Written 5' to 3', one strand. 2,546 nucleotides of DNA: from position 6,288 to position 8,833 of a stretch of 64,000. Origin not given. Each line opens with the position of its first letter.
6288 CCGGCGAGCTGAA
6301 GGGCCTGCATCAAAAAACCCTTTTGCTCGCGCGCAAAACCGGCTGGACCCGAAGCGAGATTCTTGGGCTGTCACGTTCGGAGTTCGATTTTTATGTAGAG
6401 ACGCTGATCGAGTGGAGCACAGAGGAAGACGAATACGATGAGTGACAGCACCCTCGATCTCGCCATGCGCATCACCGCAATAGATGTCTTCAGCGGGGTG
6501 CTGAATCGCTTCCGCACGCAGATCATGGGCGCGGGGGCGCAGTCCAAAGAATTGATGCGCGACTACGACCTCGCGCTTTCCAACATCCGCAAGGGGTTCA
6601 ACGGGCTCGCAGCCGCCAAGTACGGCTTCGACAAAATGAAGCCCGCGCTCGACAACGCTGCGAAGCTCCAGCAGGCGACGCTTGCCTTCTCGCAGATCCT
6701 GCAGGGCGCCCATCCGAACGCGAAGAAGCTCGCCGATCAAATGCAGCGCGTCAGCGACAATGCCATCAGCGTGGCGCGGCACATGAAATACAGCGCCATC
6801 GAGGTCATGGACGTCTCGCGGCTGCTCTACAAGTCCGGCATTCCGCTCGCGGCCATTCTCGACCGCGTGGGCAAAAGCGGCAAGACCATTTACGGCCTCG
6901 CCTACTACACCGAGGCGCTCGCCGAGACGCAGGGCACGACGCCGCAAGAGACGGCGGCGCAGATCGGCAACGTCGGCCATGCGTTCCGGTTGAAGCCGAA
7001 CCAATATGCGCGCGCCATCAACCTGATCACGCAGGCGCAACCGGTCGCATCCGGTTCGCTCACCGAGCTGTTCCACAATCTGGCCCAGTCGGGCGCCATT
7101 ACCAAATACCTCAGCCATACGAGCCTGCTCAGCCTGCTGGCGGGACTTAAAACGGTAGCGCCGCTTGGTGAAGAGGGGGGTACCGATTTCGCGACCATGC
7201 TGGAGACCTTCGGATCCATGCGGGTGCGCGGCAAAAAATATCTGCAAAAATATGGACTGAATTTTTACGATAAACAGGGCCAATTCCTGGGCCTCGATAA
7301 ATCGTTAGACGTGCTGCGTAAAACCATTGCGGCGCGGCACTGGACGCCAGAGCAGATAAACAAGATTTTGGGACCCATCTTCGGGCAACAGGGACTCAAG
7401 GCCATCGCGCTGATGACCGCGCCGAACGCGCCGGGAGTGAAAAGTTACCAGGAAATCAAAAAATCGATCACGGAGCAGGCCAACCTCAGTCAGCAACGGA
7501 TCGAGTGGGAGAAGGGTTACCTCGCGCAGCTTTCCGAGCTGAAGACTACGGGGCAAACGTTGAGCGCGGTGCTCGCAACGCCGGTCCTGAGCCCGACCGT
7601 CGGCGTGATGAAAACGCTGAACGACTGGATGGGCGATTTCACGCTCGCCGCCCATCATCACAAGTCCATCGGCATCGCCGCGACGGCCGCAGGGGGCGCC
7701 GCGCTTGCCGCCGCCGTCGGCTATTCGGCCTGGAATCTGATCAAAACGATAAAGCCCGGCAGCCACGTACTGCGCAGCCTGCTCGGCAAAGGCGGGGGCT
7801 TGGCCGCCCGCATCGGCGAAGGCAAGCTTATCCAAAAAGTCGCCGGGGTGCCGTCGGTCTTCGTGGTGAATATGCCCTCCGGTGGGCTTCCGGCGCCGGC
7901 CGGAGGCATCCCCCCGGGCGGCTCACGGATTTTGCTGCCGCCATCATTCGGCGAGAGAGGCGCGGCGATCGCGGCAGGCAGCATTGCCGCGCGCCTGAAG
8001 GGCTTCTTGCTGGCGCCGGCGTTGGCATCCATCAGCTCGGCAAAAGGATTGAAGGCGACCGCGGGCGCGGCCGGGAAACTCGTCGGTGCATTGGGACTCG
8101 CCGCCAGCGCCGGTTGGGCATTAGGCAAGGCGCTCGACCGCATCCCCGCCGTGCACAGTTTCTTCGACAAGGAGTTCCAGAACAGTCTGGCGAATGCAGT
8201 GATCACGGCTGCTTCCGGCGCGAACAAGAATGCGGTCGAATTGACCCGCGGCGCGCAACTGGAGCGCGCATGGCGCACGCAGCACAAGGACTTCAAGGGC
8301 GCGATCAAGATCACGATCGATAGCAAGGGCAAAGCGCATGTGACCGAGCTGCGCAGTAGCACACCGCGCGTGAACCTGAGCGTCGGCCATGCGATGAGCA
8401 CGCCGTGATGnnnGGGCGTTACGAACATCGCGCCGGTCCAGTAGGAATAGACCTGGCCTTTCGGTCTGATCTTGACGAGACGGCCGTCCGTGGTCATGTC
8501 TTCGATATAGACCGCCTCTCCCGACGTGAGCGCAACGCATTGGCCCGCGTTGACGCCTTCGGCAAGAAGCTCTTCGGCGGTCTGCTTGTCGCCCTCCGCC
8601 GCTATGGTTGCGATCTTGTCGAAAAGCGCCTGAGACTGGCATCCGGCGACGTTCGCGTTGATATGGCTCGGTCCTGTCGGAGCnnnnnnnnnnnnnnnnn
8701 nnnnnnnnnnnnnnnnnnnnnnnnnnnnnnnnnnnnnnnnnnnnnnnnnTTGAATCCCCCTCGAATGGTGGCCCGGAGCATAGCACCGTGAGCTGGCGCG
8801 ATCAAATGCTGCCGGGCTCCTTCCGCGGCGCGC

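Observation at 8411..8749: Antisense secreted moron between the tape measure and DNA-circulation genes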

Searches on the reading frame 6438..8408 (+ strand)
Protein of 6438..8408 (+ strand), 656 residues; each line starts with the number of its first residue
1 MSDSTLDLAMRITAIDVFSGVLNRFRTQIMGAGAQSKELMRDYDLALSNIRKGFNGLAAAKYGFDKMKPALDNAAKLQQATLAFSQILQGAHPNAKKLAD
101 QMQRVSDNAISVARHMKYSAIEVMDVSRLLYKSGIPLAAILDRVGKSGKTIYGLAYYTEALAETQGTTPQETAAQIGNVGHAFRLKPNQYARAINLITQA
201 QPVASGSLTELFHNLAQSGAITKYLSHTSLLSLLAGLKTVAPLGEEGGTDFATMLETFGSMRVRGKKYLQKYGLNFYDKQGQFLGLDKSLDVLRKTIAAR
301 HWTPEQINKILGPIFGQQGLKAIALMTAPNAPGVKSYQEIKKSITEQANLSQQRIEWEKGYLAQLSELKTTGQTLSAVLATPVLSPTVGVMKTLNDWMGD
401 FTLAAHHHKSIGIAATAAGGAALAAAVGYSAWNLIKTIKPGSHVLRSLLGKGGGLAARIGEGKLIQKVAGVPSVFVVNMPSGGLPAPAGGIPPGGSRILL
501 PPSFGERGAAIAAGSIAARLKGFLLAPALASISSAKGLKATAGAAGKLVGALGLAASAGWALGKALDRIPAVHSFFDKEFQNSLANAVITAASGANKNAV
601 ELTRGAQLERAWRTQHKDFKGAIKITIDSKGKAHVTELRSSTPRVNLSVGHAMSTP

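Call 5: search_protein_families(library=pfam, proteins=[window:6438-8408:+], max_evalue=0.1)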
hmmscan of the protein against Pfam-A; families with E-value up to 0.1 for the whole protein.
window:6438-8408:+ (656 aa): 1 family
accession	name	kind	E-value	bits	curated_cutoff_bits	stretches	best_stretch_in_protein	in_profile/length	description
PF10145.14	PhageMin_Tail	-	1.7e-09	38.3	33.2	1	145-316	29-201/201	Phage-related minor tail protein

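Call 6: search_protein_families(library=phrogs, proteins=[window:6438-8408:+], max_evalue=0.1)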
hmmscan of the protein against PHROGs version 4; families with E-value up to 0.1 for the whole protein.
window:6438-8408:+ (656 aa): 6 families
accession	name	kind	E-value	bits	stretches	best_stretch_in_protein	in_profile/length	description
phrog_4704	-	tail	4.7e-16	59.6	1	100-427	238-554/625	tail length tape measure protein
phrog_1533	-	tail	2.1e-10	39.8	1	99-599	271-699/1688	tail length tape measure protein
phrog_36752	-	unknown function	2e-07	30.2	1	82-348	77-331/1078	-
phrog_973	-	tail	6.3e-06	25.3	1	377-590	376-597/1465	tail length tape measure protein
phrog_1293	-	tail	0.00043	19.2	1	244-562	350-623/1424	tail length tape measure protein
phrog_1272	-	tail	0.0034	16.1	1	160-558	331-655/1606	tail length tape measure protein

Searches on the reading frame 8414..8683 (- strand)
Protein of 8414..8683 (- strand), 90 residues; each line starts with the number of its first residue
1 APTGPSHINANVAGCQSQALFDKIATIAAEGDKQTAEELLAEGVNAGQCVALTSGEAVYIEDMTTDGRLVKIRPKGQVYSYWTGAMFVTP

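Call 15: search_protein_representatives(protein=window:8414-8683:-)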
Query: 90 residues. Proteins with E-value up to 0.001 (for the whole library): 395; up to 1e-10: 11; up to 1e-30: 1. The best 150 are listed.
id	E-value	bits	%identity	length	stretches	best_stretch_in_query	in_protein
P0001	5.7e-53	192.5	100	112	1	1-90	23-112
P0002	3.5e-17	78.3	47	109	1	3-88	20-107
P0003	4.5e-16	74.8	30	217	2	13-88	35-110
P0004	1.3e-15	73.4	45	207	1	6-86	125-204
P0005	9.2e-14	67.4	33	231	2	2-84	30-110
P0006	5.5e-13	65.0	41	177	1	10-85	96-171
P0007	6.6e-12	61.5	38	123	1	3-88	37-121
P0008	4.7e-11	58.8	42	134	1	12-83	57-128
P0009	6.5e-11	58.4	36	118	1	8-88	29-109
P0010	6.5e-11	58.3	40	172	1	11-83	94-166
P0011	1.0e-10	57.7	37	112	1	7-88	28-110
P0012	1.1e-10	57.7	38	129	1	2-90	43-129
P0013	1.3e-10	57.4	39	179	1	3-84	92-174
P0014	1.5e-10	57.2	41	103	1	4-83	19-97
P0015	1.6e-10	57.1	36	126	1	8-84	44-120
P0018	4.4e-10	55.7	44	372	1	6-83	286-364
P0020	8.0e-10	54.9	35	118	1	3-86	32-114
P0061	1.2e-07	47.9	37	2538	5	48-83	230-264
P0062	1.2e-07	47.9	37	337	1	8-83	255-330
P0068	1.8e-07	47.3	35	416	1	4-84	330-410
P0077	2.8e-07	46.8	36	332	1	12-85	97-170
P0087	5.0e-07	45.9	36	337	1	2-85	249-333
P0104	7.8e-07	45.3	39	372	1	10-83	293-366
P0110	9.4e-07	45.1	33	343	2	9-83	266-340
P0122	1.6e-06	44.4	35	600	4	49-84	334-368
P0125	1.8e-06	44.2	42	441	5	43-83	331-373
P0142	2.7e-06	43.6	46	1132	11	41-63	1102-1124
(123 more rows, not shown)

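Call 30: search_dna_similar(query=window:8414-8683:-, collection=phages, mode=protein, max_evalue=0.01, max_rows=30)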
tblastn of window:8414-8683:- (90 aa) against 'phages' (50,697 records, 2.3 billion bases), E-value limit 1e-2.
No match.

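Call 32: find_encoding_contigs(protein=P0002, flank=8000, max_places=4)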
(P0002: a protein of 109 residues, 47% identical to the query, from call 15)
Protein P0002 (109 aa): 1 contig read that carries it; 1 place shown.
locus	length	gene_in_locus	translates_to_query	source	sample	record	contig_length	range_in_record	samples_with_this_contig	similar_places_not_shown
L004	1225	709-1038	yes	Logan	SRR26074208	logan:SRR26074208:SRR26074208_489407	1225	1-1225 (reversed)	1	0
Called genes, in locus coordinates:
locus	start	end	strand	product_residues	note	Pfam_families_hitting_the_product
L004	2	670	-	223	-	?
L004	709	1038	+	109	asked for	-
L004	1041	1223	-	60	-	?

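Call 50: search_protein_families(library=pfam, proteins=[P0018, P0062, P0068, P0061, P0122, P0125, P0110, P0104, P0087, P0077], max_evalue=0.001)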
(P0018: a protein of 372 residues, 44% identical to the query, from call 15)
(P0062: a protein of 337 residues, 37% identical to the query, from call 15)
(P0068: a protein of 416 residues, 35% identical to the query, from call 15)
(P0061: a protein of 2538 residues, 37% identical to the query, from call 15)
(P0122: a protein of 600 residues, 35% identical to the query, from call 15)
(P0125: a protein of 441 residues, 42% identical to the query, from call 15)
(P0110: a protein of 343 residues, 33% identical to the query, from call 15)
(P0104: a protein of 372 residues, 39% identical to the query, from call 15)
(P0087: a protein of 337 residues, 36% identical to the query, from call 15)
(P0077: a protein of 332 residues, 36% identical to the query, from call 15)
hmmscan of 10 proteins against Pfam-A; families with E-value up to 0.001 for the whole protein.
P0018 (372 aa): 0 families

P0062 (337 aa): 1 family
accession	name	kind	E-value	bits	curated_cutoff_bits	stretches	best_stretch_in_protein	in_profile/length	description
PF08239.17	SH3_3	-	3.8e-06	27.4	27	1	44-88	8-53/54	Bacterial SH3 domain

P0068 (416 aa): 0 families

P0061 (2538 aa): 17 families
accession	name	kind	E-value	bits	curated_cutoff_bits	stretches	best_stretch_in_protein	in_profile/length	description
PF01436.27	NHL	-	1.1e-96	312.8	20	11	498-523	1-26/28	NHL repeat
PF19077.6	Big_13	-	1.1e-50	170.8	27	0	2305-2340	67-102/102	Bacterial Ig-like domain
PF08450.18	SGL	-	3.4e-30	105.9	26.3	0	180-216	184-220/246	SMP-30/Gluconolactonase/LRE-like region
PF25021.1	TEN_NHL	-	2.7e-27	96.1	27.1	0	225-303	29-104/357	Teneurin NHL domain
PF22701.2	Mala_s_1-like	-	5.1e-26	92.1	27.5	1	504-655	4-146/195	Mal s 1 allergenic protein-like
PF13750.12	Big_3_3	-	3e-18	66.4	27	0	1864-1949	9-91/157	Bacterial Ig-like domain (group 3)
PF06739.17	SBBP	-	2.7e-14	53.3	20.5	1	548-562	15-29/38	Beta-propeller repeat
PF17170.10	DUF5128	-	3.5e-14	53.2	22.9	1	508-571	52-116/321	6-bladed beta-propeller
PF07495.19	Y_Y_Y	-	1.1e-13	51.3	26.6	0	2192-2243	4-56/65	Y_Y_Y domain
PF13449.12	Phytase-like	-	3e-13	50.8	27.6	0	135-169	70-104/284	Esterase-like activity of phytase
PF20067.5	SSL_N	-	1e-10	41.7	18.9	0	635-656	17-38/46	Strictosidine synthase-like, N-terminal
PF02393.21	US22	-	1.6e-10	41.6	35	0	590-630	78-117/124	US22 like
PF06977.17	SdiA-regulated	-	2.1e-07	30.8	21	0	639-655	223-239/249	SdiA-regulated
PF14517.12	Tachylectin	-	2.4e-06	27.9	29.8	0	480-664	13-201/230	Tachylectin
PF01731.26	Arylesterase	-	6.2e-06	26.8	21.3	0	178-204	52-79/86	Arylesterase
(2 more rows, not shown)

P0122 (600 aa): 10 families
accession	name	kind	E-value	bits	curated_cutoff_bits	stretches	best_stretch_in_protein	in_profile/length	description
PF01436.27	NHL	-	5.7e-48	159.1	20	4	569-595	1-27/28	NHL repeat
PF08450.18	SGL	-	2.4e-28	99.8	26.3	0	51-103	177-228/246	SMP-30/Gluconolactonase/LRE-like region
PF22701.2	Mala_s_1-like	-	6.5e-23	82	27.5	1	428-537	44-144/195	Mal s 1 allergenic protein-like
PF06739.17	SBBP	-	1e-17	64.2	20.5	0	574-586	17-29/38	Beta-propeller repeat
PF24684.1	Vgb_lyase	-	2.8e-15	56.3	50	2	240-445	99-286/290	Virginiamycin B lyase family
PF25021.1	TEN_NHL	-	1.6e-13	50.8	27.1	0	376-407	141-170/357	Teneurin NHL domain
PF02393.21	US22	-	1.1e-06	29.1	35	0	328-359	78-108/124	US22 like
PF20067.5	SSL_N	-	5.4e-06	26.6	18.9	0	519-541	17-39/46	Strictosidine synthase-like, N-terminal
PF13449.12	Phytase-like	-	0.00021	21.8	27.6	0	428-516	8-106/284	Esterase-like activity of phytase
PF06977.17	SdiA-regulated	-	0.0006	19.5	21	0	286-301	224-239/249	SdiA-regulated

P0125 (441 aa): 6 families
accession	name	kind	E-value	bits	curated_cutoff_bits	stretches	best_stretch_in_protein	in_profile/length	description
PF13517.12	FG-GAP_3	-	2.6e-33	114.8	26.9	4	203-262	1-60/61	FG-GAP-like repeat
PF01551.29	Peptidase_M23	-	5.6e-21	75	28.7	1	70-168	13-94/96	Peptidase family M23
PF00404.24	Dockerin_1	-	4.4e-08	33.6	22.9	0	337-356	24-43/57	Dockerin type I domain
PF01839.29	FG-GAP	-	4.9e-05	23.6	22.1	0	248-262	5-19/37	FG-GAP repeat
PF12256.14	TcdB_toxin_midN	-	0.00029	20.6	24.8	0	393-424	28-60/181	Insecticide toxin TcdB middle/N-terminal region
PF10955.13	Fin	-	0.00037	21.2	23.7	0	345-371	26-52/76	Anti-sigma-F factor Fin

P0110 (343 aa): 4 families
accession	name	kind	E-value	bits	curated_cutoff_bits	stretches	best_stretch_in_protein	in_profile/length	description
PF13240.11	Zn_Ribbon_1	-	2.6e-08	33.8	25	1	4-22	2-20/23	zinc-ribbon domain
PF12773.13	DZR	-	2.3e-07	31.3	27.3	0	3-22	26-45/45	Double zinc ribbon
PF24460.1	DUF7575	-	8e-05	22.4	28.5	0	84-96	4-16/28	Domain of unknown function (DUF7575)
PF13248.11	Zn_ribbon_3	-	0.0001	22.1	27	1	70-92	3-25/26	zinc-ribbon domain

P0104 (372 aa): 24 families
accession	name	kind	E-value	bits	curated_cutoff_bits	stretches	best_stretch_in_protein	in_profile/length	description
PF13432.12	TPR_16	-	2e-23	82.9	32.7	3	115-172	7-64/65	Tetratricopeptide repeat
PF07719.23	TPR_2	-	3.9e-21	73.8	27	1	139-172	1-34/34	Tetratricopeptide repeat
PF14559.12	TPR_19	-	1.3e-20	73.9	25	4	152-210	4-62/68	Tetratricopeptide repeat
PF00515.34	TPR_1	-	3.2e-20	71.5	27.8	0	41-70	5-34/34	Tetratricopeptide repeat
PF12895.13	ANAPC3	-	2.1e-18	66.8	27.2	2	118-198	2-81/82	Anaphase-promoting complex, cyclosome, subunit 3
PF13414.12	TPR_11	-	1.8e-17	63.1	26.8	1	119-152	8-41/42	TPR repeat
PF13428.12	TPR_14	-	2.1e-17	62.3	23.5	1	175-214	3-42/44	Tetratricopeptide repeat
PF13181.12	TPR_8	-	6.7e-17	60.6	25.7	1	139-172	1-34/34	Tetratricopeptide repeat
PF13431.12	TPR_17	-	2.9e-13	49.4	24.4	0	127-159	1-33/34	Tetratricopeptide repeat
PF23914.1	TPR_CcmH_CycH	-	4.9e-13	49.7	42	2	134-239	45-153/158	Cytochrome c-type biogenesis protein H TPR domain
PF13174.12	TPR_6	-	3.4e-12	46.6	26.3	0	73-103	2-32/33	Tetratricopeptide repeat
PF13424.12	TPR_12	-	2.3e-11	44.2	30.1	0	139-190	3-55/77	Tetratricopeptide repeat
PF13371.12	TPR_9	-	6.8e-10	39.3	35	1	116-181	6-71/73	Tetratricopeptide repeat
PF03704.23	BTAD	-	9.6e-09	36.2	22.1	1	39-133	27-124/146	Bacterial transcriptional activator domain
PF14561.12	TPR_20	-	3.1e-06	27.9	25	0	122-171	5-54/90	Tetratricopeptide repeat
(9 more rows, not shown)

P0087 (337 aa): 0 families

P0077 (332 aa): 0 families

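Call 52: find_encoding_contigs(protein=P0007, flank=8000, max_places=2)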
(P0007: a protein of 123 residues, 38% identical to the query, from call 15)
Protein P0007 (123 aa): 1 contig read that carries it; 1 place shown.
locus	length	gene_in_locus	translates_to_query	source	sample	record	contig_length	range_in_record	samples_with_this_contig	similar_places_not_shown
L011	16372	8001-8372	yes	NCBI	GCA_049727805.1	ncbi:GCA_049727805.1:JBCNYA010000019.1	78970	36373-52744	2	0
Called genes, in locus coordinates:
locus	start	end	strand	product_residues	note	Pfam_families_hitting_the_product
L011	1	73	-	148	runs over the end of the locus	-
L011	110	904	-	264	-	PF02086:MethyltransfD12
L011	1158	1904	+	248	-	PF13640:2OG-FeII_Oxy_3, PF13661:2OG-FeII_Oxy_4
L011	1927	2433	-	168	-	-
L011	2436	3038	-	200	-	PF21882:Gp53-like_C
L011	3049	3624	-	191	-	PF10076:Phage_Mu_Gp48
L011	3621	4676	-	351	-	PF04865:Baseplate_J, PF26078:Baseplate_J_M, PF26079:Baseplate_J_C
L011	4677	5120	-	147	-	PF07409:GP46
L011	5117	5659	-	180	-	PF06890:Phage_Mu_Gp45, PF18715:Phage_spike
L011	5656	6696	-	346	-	PF21683:GpP-like_1st, PF05954:Phage_GPD, PF22255:Gp44-like_2nd, PF22630:NMB1110_3rd (faint), PF21929:GpP_4th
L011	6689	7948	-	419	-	PF07157:DNA_circ_N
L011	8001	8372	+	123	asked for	-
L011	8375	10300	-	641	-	PF10145:PhageMin_Tail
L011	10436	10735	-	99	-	PF10109:Phage_TAC_7 (weak), PF23746:Gp41_Mu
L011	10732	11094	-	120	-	PF10618:Tail_tube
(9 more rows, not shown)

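Call 53: find_encoding_contigs(protein=P0011, flank=8000, max_places=2)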
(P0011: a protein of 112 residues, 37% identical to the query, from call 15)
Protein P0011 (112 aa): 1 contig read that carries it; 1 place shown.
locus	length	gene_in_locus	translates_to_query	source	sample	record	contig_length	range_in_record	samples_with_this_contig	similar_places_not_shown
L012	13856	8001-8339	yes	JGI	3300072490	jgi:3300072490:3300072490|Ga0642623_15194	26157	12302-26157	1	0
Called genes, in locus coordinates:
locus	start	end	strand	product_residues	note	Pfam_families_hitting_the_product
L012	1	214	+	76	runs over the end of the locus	-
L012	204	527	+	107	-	-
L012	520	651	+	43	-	-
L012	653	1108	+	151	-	-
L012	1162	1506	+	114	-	PF12728:HTH_17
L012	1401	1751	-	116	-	-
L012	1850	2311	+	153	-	PF00589:Phage_integrase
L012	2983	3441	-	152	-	PF18909:dGTP_diPhyd_N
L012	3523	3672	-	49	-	-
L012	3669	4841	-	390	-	-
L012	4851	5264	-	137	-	-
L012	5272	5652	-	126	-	-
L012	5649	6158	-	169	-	PF10721:DUF2514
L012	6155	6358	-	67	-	-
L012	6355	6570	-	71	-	-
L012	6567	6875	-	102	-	-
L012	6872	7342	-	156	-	PF00959:Phage_lysozyme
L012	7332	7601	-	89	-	PF04971:Phage_holin_2_1 (weak), PF16080:Phage_holin_2_3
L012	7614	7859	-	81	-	-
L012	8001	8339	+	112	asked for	-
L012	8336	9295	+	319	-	PF01757:Acyl_transf_3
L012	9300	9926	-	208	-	PF13385:Laminin_G_3 (weak)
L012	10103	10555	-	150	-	-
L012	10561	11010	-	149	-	-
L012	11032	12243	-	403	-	-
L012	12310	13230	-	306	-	PF23666:Rcc01698_C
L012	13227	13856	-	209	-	?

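Call 75: search_protein_families(library=padloc, proteins=[P0002, P0007, P0020, P0011], max_evalue=0.1)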
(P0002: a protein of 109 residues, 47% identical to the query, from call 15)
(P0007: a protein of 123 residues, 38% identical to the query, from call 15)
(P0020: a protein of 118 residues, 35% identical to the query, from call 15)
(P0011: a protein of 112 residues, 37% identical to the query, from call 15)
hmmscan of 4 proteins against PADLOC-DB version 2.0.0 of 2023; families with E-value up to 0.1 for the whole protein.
P0002 (109 aa): 0 families

P0007 (123 aa): 0 families

P0020 (118 aa): 0 families

P0011 (112 aa): 0 families

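Call 76: search_protein_families(library=ncbifam, proteins=[P0002, P0007, P0020, P0011, P0009, P0014], max_evalue=0.01)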
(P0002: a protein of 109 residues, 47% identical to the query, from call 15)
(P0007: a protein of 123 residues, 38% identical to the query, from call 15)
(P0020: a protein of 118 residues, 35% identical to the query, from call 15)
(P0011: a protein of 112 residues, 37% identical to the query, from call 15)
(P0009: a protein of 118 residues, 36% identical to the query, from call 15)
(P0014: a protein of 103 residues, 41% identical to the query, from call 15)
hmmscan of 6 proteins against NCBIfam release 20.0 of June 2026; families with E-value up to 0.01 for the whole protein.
P0002 (109 aa): 0 families

P0007 (123 aa): 0 families

P0020 (118 aa): 2 families
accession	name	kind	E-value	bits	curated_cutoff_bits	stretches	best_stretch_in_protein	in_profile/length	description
NF046013.1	surf_attach_Sap1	equivalog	0.0032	17.5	125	1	3-70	4-69/114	surface attachment protein Sap1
NF041601.1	PA5502_lipo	equivalog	0.0072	15.9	285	1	5-74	6-79/237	PA5502 family lipoprotein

P0011 (112 aa): 0 families

P0009 (118 aa): 0 families

P0014 (103 aa): 0 families

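Call 80: find_encoding_contigs(protein=P0009, flank=7000, max_places=2)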
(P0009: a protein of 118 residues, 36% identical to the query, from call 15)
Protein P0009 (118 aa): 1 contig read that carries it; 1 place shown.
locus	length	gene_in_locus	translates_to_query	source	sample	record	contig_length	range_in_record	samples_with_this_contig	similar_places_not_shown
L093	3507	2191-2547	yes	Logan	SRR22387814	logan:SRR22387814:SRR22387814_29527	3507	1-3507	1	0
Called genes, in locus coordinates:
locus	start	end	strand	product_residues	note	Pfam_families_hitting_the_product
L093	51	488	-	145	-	-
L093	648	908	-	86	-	-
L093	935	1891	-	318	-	-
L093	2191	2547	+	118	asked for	-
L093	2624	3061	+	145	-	PF12773:DZR (weak)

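Call 81: find_encoding_contigs(protein=P0014, flank=7000, max_places=2)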
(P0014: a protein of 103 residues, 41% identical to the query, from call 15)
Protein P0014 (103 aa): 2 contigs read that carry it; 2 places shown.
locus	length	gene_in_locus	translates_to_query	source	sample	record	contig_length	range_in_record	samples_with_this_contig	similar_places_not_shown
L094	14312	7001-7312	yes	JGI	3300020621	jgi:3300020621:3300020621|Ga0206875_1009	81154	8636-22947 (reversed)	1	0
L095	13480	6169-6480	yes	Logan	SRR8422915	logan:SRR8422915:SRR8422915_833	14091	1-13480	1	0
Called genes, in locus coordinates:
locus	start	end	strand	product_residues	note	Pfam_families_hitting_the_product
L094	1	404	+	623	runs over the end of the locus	PF01578:Cytochrom_C_asm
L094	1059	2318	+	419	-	PF13356:Arm-DNA-bind_3, PF00589:Phage_integrase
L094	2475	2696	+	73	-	-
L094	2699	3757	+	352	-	-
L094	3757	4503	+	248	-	-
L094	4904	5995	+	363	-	-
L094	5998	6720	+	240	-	PF00239:Resolvase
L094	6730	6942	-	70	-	PF13744:HTH_37 (weak), PF13560:HTH_31, PF12844:HTH_19, PF01381:HTH_3, PF13443:HTH_26 (weak)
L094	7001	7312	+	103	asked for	-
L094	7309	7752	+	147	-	-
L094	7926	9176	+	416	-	PF13560:HTH_31 (weak), PF00145:DNA_methylase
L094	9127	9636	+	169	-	PF03852:Vsr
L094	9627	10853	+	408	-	PF09217:EcoRII-N, PF09019:EcoRII-C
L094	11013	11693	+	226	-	-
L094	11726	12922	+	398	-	PF06114:Peptidase_M78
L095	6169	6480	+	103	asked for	-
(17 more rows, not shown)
